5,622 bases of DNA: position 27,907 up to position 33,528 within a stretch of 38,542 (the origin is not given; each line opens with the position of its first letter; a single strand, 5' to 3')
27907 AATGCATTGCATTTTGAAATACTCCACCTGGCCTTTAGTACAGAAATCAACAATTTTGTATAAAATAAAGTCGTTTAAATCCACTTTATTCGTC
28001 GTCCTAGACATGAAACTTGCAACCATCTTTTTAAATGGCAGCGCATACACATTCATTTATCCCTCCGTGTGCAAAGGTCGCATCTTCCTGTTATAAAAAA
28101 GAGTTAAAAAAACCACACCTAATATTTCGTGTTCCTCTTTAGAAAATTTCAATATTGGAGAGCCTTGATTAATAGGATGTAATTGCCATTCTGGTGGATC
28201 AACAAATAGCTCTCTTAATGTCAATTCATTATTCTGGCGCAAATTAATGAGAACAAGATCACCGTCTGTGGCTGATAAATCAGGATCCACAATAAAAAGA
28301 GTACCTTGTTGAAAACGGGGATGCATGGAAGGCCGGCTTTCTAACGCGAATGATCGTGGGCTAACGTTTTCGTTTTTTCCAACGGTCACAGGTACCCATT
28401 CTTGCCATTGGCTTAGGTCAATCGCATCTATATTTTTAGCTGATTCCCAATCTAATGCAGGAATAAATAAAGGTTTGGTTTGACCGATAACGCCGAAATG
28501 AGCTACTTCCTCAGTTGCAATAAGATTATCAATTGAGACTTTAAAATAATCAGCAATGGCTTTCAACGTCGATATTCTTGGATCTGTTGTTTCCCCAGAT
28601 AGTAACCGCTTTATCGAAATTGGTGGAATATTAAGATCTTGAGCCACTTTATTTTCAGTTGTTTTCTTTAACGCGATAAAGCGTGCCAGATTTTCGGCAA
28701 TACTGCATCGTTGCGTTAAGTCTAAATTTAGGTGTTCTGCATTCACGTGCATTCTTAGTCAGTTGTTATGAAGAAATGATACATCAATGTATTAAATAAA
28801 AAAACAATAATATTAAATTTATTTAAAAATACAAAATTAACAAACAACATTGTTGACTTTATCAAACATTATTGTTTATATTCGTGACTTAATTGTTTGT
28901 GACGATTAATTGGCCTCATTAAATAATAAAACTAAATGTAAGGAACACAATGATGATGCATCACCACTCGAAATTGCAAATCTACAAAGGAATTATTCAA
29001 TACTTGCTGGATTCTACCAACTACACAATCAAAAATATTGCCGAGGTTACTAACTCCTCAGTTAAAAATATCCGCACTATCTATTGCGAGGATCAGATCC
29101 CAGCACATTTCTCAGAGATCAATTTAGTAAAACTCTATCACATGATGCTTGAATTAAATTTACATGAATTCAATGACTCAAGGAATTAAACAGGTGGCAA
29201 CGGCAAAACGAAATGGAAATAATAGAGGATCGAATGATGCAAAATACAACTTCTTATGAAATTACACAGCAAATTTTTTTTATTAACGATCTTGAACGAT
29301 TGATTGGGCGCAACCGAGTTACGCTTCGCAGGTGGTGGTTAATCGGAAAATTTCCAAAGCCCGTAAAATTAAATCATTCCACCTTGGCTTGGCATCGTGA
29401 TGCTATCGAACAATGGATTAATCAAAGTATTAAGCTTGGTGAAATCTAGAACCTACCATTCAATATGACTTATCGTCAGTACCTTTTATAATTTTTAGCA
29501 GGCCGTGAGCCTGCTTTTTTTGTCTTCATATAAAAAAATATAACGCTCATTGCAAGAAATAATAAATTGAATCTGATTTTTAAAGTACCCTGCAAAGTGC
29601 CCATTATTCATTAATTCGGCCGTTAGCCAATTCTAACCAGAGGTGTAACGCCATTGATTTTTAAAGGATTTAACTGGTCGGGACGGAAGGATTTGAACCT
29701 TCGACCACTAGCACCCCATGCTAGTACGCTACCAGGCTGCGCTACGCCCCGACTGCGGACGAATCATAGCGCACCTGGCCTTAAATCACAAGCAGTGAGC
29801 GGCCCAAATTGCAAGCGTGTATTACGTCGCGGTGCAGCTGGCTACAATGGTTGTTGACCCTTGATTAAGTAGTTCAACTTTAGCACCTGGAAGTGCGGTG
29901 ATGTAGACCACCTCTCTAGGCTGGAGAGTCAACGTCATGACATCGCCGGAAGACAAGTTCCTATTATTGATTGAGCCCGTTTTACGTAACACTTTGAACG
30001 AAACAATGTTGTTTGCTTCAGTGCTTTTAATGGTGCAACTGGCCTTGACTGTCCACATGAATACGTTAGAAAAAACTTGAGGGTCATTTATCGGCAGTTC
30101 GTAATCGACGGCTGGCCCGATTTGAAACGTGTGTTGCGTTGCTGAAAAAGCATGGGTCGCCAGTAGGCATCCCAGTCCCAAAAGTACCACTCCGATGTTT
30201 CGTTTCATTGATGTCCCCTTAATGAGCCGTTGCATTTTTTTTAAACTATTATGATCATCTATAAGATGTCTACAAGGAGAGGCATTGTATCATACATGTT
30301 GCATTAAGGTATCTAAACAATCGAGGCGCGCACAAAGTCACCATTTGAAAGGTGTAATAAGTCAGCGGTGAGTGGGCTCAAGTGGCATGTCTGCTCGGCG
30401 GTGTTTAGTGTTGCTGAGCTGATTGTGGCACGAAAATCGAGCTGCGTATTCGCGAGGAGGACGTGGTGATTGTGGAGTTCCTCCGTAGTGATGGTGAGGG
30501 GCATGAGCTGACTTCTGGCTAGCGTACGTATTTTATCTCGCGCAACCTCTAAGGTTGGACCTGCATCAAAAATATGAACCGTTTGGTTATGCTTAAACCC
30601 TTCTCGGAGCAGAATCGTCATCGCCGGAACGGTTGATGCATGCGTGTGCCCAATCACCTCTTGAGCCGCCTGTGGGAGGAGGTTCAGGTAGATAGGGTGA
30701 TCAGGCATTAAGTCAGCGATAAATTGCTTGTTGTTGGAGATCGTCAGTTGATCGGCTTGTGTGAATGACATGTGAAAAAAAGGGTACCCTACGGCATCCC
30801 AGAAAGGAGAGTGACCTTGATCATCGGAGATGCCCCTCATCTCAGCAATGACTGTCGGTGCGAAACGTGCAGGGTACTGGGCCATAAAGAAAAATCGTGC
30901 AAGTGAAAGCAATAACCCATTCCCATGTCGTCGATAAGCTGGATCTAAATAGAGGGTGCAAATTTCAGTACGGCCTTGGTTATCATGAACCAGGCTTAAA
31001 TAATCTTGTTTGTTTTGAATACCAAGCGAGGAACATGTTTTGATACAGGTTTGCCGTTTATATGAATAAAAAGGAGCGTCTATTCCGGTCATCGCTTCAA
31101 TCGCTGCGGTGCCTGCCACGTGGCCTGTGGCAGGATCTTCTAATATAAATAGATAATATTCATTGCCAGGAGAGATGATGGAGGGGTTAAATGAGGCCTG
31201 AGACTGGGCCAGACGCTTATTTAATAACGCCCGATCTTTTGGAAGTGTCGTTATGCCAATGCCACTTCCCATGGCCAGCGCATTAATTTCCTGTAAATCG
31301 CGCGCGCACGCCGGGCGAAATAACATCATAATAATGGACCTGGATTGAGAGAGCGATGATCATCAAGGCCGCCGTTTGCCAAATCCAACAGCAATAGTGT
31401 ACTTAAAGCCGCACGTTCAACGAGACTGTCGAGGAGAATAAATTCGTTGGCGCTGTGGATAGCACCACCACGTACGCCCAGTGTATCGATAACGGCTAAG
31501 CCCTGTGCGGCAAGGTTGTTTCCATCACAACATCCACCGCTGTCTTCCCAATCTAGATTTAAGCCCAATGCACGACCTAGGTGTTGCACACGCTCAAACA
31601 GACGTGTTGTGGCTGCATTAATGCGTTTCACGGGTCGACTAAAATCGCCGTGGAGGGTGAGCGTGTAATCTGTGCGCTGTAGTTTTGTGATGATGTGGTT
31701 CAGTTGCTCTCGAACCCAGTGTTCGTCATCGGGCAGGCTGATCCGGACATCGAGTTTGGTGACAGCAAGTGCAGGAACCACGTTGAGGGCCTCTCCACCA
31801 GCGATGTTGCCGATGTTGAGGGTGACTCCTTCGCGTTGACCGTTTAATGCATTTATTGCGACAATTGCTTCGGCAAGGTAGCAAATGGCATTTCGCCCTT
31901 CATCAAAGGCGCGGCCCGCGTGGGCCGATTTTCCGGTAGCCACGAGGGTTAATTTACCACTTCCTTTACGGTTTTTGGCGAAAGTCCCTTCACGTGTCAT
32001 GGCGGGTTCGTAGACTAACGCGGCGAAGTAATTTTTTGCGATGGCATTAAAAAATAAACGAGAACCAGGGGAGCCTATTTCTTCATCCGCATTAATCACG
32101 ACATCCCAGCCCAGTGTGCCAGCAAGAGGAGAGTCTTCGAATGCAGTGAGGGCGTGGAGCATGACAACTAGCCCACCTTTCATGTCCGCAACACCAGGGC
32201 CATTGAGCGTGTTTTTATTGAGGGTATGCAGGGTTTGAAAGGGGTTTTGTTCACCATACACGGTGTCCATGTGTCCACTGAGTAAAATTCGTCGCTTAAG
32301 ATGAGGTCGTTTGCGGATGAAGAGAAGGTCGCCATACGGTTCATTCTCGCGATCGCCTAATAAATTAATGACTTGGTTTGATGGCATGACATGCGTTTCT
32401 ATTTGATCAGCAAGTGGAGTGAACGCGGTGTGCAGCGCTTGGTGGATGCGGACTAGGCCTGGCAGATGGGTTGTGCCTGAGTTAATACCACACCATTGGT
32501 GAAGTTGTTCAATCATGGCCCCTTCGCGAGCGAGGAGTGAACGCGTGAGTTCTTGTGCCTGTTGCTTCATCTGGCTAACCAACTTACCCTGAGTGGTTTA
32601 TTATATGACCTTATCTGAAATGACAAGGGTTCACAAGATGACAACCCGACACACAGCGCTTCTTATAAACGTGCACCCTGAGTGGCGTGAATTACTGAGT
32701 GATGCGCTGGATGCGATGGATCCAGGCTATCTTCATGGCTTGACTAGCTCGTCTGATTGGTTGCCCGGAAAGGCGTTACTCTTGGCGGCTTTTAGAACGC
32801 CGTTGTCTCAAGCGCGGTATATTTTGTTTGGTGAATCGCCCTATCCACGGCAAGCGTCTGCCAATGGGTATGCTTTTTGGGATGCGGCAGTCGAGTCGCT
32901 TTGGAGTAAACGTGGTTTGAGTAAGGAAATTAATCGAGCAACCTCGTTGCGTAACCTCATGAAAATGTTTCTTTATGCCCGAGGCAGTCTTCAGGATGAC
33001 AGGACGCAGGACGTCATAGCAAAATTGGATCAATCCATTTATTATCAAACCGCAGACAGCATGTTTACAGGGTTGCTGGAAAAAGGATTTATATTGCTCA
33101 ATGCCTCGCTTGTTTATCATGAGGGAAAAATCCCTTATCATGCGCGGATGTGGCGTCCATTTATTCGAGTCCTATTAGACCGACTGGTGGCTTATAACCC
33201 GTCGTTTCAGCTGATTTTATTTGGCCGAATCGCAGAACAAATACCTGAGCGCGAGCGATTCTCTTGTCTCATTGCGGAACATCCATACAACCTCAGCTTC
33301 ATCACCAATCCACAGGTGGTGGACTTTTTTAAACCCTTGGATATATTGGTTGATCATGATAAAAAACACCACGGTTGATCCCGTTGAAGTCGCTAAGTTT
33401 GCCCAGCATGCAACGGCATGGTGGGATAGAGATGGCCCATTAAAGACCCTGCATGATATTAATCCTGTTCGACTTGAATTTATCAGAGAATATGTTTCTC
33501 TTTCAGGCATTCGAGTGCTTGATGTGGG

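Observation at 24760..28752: Repressor-led five-gene cargo operon with a gene combination I cannot assign to any described system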

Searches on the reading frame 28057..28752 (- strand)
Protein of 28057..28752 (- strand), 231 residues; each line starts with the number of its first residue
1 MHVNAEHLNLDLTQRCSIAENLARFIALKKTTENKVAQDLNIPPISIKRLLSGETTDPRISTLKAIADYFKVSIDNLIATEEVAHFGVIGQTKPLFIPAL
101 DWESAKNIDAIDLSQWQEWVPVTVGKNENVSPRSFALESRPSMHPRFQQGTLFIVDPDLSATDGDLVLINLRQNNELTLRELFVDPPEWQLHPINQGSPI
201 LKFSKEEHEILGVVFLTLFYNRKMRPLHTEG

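Call 6: search_protein_families(library=pfam, proteins=[window:28057-28752:-], max_evalue=0.01)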
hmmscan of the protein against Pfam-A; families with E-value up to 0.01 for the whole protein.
window:28057-28752:- (231 aa): 4 families
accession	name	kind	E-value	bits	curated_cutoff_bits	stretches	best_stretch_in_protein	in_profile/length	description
PF00717.28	Peptidase_S24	-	2.7e-11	43.6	23.3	1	141-215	43-116/116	Peptidase S24-like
PF13443.12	HTH_26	-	1.1e-07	32.4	22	1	21-80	1-60/63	Cro/C1-type HTH DNA-binding domain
PF01381.28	HTH_3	-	2.3e-06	27.9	23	1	28-75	7-53/55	Helix-turn-helix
PF12844.13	HTH_19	-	0.0085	16.4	30.2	0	29-82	11-63/64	Helix-turn-helix domain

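Call 7: search_protein_families(library=ncbifam, proteins=[window:28057-28752:-], max_evalue=0.01)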
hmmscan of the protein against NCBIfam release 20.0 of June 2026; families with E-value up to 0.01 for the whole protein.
window:28057-28752:- (231 aa): 2 families
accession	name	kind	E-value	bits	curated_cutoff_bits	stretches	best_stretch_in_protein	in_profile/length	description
NF041951.1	phage_RstR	subfamily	2.3e-06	27.8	80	1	18-82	3-66/108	RstR family transcriptional repressor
NF007621.2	PRK10276.1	subfamily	6.7e-06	26.1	110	1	146-216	43-112/115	translesion error-prone DNA polymerase V autoproteolytic subunit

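Call 8: search_protein_families(library=padloc, proteins=[window:28057-28752:-], max_evalue=0.01)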
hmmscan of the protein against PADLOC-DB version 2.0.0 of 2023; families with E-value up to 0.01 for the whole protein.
window:28057-28752:- (231 aa): 3 families
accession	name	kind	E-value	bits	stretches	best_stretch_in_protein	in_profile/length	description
PDLC04775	PDC-M69A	-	0.00016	20.1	1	17-83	7-72/113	-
PDLC04142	capH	-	0.00017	20.6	1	18-82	7-70/103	capH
PDLC02926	HTH_VI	-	0.001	17.3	1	28-82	12-65/92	-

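Call 70: search_protein_families(library=phrogs, proteins=[window:28057-28752:-], max_evalue=0.01)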
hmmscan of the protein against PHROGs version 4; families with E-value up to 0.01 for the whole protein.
window:28057-28752:- (231 aa): 9 families
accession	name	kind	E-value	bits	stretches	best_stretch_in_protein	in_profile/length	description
phrog_4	-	transcription regulation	5.1e-20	72.8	1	17-222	136-340/400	transcriptional repressor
phrog_8558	-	unknown function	2.6e-10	41.5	1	141-220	28-110/114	-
phrog_8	-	transcription regulation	2.1e-08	35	1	17-77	76-135/346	transcriptional regulator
phrog_4583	-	transcription regulation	1e-06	29.7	1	17-82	10-74/81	transcriptional repressor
phrog_811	-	DNA, RNA and nucleotide metabolism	4.4e-06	27.3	1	142-217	57-131/140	UmuD-like protein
phrog_10470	-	DNA, RNA and nucleotide metabolism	1.3e-05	25.9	1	148-214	7-71/79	UmuD-like protein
phrog_9425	-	transcription regulation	0.00039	21.1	1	30-73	20-63/72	transcriptional repressor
phrog_5823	-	transcription regulation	0.00048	20.4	1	16-84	5-73/404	transcriptional regulator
phrog_2967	-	transcription regulation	0.0079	16.7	0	17-81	10-73/225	transcriptional regulator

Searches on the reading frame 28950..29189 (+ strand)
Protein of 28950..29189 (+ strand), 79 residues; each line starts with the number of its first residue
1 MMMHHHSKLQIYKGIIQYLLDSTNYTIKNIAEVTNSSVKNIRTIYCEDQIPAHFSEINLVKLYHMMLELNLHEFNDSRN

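Call 6: search_protein_families(library=pfam, proteins=[window:28950-29189:+], max_evalue=0.01)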
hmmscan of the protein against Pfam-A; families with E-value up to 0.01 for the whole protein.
window:28950-29189:+ (79 aa): 0 families

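Call 7: search_protein_families(library=ncbifam, proteins=[window:28950-29189:+], max_evalue=0.01)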
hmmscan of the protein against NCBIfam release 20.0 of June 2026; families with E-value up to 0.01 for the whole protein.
window:28950-29189:+ (79 aa): 0 families

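Call 8: search_protein_families(library=padloc, proteins=[window:28950-29189:+], max_evalue=0.01)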
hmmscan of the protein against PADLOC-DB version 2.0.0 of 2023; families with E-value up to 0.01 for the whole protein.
window:28950-29189:+ (79 aa): 0 families

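Call 70: search_protein_families(library=phrogs, proteins=[window:28950-29189:+], max_evalue=0.01)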
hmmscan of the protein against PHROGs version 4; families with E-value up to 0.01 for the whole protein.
window:28950-29189:+ (79 aa): 0 families

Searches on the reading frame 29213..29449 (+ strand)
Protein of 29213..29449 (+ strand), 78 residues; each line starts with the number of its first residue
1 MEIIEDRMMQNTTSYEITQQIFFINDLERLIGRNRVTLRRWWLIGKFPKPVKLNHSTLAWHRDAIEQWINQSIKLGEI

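Call 6: search_protein_families(library=pfam, proteins=[window:29213-29449:+], max_evalue=0.01)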
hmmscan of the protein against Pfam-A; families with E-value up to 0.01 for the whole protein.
window:29213-29449:+ (78 aa): 1 family
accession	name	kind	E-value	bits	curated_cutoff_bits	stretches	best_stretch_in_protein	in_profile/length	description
PF05930.18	Phage_AlpA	-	0.00013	22.2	21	1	32-69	14-51/51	Prophage CP4-57 regulatory protein (AlpA)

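Call 7: search_protein_families(library=ncbifam, proteins=[window:29213-29449:+], max_evalue=0.01)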
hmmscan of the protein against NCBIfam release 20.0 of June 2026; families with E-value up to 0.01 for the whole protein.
window:29213-29449:+ (78 aa): 0 families

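Call 8: search_protein_families(library=padloc, proteins=[window:29213-29449:+], max_evalue=0.01)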
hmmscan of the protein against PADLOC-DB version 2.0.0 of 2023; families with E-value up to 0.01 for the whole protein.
window:29213-29449:+ (78 aa): 2 families
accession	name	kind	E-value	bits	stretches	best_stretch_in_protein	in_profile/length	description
PDLC04133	mad1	-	0.0037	15.5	1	24-70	8-52/60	mads_1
PDLC04388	PDC-M06B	-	0.0082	14.1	1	16-72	76-133/174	-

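Call 70: search_protein_families(library=phrogs, proteins=[window:29213-29449:+], max_evalue=0.01)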
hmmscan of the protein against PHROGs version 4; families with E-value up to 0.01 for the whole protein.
window:29213-29449:+ (78 aa): 3 families
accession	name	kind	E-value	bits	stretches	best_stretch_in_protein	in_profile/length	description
phrog_66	-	integration and excision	3.8e-07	31.1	1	7-71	79-142/412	excisionase and transcriptional regulator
phrog_2790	-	integration and excision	0.0057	17.6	1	33-71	40-78/100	excisionase and transcriptional regulator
phrog_597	-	DNA, RNA and nucleotide metabolism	0.0084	17.1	1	31-70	122-162/200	DNA binding protein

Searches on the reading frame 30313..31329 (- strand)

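Call 91: search_protein_families(library=pfam, proteins=[window:30313-31329:-], max_evalue=0.001)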
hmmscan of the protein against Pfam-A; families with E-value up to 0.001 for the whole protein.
window:30313-31329:- (338 aa): 1 family
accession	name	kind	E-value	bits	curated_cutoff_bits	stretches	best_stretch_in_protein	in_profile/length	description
PF04958.18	AstA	-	1e-123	412.7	29.4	1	1-335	1-335/337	Arginine N-succinyltransferase beta subunit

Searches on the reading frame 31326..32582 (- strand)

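Call 91: search_protein_families(library=pfam, proteins=[window:31326-32582:-], max_evalue=0.001)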
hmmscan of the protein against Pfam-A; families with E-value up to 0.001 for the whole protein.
window:31326-32582:- (418 aa): 3 families
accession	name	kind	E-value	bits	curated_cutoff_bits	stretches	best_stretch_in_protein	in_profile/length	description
PF01546.33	Peptidase_M20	-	7.1e-23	82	24.6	1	100-398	1-204/206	Peptidase family M20/M25/M40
PF07687.19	M20_dimer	-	4.4e-18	65.6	21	1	205-302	3-103/107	Peptidase dimerisation domain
PF04389.22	Peptidase_M28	-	9.3e-06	25.9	21.3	1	94-189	11-90/193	Peptidase family M28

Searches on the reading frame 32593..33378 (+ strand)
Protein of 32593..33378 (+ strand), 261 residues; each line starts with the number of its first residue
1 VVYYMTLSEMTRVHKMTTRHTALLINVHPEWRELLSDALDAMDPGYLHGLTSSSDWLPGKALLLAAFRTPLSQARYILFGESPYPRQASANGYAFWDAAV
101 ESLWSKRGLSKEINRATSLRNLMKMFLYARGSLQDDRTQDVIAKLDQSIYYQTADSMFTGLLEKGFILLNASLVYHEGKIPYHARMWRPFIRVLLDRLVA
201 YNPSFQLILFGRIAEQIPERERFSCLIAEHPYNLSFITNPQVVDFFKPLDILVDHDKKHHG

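Call 91: search_protein_families(library=pfam, proteins=[window:32593-33378:+], max_evalue=0.001)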
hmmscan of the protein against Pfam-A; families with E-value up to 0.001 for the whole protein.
window:32593-33378:+ (261 aa): 1 family
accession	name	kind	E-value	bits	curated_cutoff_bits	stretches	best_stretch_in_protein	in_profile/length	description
PF03167.25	UDG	-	0.0002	21.9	24.3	1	71-237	6-124/141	Uracil DNA glycosylase superfamily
